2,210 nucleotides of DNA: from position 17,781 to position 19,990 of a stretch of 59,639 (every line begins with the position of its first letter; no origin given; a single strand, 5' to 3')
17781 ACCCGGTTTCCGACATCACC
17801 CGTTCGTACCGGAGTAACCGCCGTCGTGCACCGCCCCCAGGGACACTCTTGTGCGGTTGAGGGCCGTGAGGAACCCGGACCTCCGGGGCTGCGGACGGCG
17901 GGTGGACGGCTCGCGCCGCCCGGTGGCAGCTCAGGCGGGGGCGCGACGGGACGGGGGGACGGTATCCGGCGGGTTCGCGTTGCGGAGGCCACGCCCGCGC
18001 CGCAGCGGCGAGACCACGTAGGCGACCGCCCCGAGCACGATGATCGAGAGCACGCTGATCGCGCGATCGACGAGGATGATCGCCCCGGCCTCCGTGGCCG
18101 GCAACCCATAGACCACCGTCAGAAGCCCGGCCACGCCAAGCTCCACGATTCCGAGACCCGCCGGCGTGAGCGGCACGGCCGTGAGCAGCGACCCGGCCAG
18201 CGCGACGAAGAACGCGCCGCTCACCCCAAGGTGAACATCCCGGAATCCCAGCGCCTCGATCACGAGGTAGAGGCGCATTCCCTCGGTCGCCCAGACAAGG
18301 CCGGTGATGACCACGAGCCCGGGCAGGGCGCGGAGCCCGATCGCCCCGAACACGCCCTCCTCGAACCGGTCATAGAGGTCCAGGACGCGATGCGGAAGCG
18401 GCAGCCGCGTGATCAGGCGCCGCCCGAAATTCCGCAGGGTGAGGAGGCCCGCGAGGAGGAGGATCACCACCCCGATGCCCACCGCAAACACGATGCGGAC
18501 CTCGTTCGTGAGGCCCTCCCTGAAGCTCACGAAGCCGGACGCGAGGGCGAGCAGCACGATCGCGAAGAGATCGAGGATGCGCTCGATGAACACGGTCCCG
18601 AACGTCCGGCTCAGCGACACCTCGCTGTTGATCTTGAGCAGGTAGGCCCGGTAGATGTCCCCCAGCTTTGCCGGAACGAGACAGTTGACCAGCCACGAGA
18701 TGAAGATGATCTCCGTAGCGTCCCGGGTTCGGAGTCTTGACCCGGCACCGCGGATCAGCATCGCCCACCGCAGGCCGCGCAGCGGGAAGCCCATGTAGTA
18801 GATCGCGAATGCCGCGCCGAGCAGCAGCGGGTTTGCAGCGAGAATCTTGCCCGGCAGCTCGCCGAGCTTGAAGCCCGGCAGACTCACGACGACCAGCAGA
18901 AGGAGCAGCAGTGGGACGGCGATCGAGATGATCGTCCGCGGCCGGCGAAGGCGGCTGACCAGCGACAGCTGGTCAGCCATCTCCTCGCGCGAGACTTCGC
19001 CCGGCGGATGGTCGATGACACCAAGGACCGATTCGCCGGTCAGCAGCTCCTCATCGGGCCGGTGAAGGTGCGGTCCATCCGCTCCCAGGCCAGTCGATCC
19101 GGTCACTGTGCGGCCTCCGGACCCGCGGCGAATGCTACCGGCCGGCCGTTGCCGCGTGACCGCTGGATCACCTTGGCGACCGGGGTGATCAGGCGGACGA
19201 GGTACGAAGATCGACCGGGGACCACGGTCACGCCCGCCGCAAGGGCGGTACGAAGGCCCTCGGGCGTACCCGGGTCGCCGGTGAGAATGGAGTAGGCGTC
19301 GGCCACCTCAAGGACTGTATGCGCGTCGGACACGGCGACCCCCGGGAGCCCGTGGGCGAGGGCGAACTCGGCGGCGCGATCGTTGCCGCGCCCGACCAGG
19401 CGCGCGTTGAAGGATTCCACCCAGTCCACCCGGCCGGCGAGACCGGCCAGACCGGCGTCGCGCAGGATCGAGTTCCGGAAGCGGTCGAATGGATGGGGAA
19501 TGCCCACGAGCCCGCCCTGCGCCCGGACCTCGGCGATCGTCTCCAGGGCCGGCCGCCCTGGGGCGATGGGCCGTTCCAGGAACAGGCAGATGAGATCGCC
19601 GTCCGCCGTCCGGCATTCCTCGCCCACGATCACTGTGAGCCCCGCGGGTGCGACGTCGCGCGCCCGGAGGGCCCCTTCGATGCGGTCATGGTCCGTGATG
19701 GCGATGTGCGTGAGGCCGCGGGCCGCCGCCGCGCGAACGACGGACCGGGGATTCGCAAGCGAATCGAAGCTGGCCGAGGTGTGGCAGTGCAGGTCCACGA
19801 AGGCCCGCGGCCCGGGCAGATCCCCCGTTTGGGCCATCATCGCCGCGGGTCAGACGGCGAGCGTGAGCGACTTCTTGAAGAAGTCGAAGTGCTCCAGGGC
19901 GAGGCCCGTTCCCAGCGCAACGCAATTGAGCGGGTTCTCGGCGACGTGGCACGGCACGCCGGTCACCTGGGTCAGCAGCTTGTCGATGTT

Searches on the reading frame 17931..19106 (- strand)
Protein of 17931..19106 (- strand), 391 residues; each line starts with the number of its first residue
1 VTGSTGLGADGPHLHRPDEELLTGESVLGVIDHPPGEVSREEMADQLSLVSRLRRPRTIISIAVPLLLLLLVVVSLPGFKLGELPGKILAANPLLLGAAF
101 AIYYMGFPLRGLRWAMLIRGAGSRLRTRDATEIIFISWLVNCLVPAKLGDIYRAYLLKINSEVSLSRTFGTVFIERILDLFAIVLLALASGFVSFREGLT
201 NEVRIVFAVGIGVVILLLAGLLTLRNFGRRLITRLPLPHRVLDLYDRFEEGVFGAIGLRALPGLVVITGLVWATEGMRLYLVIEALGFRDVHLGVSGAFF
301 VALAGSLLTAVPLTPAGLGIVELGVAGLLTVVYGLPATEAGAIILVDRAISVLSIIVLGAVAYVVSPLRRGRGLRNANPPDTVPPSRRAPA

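Call 7: search_protein_families(library=pfam, proteins=[window:17931-19106:-], max_evalue=0.01)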
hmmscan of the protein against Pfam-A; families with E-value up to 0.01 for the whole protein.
window:17931-19106:- (391 aa): 1 family
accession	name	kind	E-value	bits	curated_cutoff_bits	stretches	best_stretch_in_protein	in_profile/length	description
PF03706.18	LPG_synthase_TM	-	1.4e-44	153.2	33.4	1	62-359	5-302/302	Lysylphosphatidylglycerol synthase TM region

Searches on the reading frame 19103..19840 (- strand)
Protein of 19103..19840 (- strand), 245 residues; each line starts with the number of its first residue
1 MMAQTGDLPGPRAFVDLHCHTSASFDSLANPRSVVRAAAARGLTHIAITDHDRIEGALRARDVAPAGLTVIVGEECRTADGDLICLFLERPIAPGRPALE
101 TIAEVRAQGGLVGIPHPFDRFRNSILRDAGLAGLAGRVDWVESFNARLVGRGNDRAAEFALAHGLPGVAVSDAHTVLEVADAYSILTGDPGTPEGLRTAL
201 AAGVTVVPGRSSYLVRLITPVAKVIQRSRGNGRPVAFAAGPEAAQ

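Call 40: search_protein_families(library=pfam, proteins=[window:19103-19840:-], max_evalue=0.001)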
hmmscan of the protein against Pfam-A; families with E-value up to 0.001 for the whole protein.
window:19103-19840:- (245 aa): 2 families
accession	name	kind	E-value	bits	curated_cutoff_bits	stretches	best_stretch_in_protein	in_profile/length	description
PF02811.25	PHP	-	5.9e-12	46.7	26.4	1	16-79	1-66/164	PHP domain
PF13263.12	PHP_C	-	3.7e-09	36.4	21.3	1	151-205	2-56/56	PHP-associated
